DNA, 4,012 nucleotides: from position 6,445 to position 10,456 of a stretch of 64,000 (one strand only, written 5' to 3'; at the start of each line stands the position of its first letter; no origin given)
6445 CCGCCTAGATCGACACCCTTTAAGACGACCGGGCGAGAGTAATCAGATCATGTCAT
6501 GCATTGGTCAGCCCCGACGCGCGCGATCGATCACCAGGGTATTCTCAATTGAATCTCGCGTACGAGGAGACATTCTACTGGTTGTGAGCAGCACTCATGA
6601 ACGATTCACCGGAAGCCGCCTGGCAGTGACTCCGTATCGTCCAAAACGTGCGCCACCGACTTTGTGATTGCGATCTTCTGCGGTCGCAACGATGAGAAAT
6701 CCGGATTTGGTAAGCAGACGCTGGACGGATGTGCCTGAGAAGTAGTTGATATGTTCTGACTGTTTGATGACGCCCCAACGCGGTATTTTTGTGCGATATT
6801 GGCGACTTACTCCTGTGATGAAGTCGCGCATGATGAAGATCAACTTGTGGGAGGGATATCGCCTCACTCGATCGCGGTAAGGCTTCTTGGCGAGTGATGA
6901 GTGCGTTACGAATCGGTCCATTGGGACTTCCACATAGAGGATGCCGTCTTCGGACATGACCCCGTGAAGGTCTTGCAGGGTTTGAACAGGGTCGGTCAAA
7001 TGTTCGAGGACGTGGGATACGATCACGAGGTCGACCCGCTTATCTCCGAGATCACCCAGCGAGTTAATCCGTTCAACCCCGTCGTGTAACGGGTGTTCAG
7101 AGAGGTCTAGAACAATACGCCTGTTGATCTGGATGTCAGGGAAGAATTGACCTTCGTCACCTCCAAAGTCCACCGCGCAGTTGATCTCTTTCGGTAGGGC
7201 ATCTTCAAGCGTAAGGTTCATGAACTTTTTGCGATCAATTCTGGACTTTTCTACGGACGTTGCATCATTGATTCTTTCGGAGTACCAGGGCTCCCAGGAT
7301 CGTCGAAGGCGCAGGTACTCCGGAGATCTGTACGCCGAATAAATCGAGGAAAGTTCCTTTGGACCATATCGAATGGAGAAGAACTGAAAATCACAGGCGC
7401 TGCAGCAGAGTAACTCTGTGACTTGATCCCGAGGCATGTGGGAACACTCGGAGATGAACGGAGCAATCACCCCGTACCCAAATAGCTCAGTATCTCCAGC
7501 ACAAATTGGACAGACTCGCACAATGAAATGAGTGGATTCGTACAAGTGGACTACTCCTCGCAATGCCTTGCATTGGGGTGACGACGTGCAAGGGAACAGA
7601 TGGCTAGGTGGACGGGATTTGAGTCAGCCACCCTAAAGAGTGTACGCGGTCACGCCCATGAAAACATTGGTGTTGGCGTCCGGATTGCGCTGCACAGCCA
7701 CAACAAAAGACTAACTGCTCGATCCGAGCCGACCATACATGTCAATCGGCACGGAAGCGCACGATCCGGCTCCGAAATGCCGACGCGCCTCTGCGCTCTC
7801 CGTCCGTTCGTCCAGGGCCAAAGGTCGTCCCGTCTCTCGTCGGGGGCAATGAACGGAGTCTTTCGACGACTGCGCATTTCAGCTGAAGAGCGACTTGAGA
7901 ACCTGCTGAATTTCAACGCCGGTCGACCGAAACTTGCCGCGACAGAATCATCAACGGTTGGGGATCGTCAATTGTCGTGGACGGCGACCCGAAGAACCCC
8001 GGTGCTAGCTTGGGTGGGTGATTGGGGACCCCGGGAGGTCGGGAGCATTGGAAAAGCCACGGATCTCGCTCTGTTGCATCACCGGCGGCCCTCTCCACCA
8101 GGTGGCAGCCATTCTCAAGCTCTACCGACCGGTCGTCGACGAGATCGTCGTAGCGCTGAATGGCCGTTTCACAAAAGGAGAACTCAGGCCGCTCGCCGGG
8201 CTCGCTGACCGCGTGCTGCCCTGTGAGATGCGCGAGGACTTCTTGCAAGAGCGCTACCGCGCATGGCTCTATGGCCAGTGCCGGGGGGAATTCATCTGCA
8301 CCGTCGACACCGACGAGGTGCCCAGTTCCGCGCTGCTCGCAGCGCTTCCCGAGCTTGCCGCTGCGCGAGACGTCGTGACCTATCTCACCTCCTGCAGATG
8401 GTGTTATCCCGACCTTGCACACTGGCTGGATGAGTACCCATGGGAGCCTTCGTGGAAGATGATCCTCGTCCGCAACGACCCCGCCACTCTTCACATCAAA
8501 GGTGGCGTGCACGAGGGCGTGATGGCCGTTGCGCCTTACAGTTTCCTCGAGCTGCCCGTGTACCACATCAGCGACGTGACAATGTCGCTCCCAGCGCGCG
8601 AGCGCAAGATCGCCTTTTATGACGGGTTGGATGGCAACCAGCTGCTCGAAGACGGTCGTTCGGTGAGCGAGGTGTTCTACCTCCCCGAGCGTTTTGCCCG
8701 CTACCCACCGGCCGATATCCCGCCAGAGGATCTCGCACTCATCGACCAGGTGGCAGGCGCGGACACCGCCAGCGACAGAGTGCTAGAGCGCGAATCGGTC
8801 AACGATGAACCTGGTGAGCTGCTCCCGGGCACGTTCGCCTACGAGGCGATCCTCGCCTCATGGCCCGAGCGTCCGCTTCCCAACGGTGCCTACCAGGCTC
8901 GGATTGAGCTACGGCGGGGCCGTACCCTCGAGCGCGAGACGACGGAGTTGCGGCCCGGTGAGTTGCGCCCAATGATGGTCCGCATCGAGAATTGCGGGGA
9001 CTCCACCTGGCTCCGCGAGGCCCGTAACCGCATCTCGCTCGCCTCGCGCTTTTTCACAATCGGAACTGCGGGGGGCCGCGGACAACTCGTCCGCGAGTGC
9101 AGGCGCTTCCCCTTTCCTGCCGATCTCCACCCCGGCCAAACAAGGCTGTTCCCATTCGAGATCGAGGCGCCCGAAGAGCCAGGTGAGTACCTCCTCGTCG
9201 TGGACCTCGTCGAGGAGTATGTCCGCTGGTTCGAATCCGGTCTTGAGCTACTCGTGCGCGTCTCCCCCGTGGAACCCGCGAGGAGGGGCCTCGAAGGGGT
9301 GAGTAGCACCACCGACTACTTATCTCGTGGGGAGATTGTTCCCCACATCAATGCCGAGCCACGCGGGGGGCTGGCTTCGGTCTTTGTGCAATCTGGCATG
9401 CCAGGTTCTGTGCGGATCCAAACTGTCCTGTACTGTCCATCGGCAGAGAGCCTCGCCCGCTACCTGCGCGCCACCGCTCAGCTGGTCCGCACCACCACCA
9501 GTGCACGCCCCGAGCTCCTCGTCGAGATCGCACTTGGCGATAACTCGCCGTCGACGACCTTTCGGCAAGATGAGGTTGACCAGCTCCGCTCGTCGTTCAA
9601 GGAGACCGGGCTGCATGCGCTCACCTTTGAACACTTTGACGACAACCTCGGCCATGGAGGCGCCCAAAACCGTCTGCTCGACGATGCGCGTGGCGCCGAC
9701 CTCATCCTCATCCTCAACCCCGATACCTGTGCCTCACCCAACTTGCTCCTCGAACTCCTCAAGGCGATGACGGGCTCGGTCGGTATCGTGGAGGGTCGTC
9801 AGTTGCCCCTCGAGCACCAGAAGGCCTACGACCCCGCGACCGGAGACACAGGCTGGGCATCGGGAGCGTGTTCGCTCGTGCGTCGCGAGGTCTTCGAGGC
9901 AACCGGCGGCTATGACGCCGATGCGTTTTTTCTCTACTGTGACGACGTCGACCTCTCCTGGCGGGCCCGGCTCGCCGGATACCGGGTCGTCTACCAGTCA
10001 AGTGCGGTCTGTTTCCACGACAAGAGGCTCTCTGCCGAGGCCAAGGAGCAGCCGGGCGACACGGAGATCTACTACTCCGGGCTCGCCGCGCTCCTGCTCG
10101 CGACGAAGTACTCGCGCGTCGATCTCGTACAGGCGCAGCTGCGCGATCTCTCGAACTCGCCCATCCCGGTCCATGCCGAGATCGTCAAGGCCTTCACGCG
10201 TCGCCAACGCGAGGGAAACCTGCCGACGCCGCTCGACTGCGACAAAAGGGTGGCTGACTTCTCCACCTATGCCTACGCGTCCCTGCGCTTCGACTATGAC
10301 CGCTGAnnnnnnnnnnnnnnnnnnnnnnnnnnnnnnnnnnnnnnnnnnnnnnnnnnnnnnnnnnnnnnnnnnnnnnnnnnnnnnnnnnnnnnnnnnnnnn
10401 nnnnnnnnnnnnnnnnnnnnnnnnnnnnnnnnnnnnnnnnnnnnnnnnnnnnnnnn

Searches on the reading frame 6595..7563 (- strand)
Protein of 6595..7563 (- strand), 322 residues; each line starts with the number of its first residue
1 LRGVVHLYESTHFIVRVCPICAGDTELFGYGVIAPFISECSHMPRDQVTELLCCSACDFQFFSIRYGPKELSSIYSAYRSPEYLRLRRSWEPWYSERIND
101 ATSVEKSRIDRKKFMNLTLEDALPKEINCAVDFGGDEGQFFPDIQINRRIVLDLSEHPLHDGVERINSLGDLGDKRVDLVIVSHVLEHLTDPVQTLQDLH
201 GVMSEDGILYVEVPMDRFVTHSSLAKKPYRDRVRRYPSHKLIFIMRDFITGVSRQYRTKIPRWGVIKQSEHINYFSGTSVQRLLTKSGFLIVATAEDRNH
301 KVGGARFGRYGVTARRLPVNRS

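Call 87: search_protein_families(library=pfam, proteins=[window:6595-7563:-], max_evalue=0.0001)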
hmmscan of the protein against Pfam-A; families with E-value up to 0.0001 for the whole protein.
window:6595-7563:- (322 aa): 3 families
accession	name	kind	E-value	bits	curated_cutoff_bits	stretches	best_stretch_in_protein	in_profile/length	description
PF13489.12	Methyltransf_23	-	5e-13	49.5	27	1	125-292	21-162/164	Methyltransferase domain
PF08241.18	Methyltransf_11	-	2.6e-06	28.4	21.2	1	165-211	50-95/95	Methyltransferase domain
PF08242.18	Methyltransf_12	-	6.8e-05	24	30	0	171-209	64-98/98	Methyltransferase domain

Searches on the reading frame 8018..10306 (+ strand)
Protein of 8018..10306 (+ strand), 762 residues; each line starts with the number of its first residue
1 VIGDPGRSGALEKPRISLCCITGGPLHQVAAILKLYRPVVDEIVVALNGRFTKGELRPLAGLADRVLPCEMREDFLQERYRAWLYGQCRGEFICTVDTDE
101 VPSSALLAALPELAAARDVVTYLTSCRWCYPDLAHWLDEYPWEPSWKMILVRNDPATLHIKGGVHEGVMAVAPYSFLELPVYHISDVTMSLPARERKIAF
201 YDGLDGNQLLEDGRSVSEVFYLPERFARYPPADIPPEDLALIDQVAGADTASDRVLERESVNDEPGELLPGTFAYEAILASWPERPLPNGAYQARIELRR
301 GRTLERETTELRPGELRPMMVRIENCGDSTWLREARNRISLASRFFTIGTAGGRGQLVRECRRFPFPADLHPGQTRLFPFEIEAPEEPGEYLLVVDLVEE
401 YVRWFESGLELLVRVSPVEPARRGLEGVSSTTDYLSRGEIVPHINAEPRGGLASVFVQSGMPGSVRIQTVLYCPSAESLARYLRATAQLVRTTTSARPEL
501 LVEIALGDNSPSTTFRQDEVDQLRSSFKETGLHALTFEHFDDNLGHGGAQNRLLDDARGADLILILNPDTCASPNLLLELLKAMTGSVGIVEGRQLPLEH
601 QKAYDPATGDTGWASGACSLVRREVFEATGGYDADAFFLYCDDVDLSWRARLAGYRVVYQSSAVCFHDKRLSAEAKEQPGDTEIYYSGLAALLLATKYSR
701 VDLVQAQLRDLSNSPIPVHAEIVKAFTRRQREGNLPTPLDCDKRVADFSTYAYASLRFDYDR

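Call 87: search_protein_families(library=pfam, proteins=[window:8018-10306:+], max_evalue=0.0001)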
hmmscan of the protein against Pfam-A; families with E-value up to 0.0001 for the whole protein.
window:8018-10306:+ (762 aa): 3 families
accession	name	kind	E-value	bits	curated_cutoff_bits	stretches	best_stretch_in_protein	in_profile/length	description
PF13641.12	Glyco_tranf_2_3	-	1.4e-08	35.4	27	1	615-669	160-213/230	Glycosyltransferase like family 2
PF00535.33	Glycos_transf_2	-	1.5e-07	31.9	23.3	0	498-586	24-105/168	Glycosyl transferase family 2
PF13632.12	Glyco_trans_2_3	-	5.2e-06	26.9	27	0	563-668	2-123/198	Glycosyl transferase family group 2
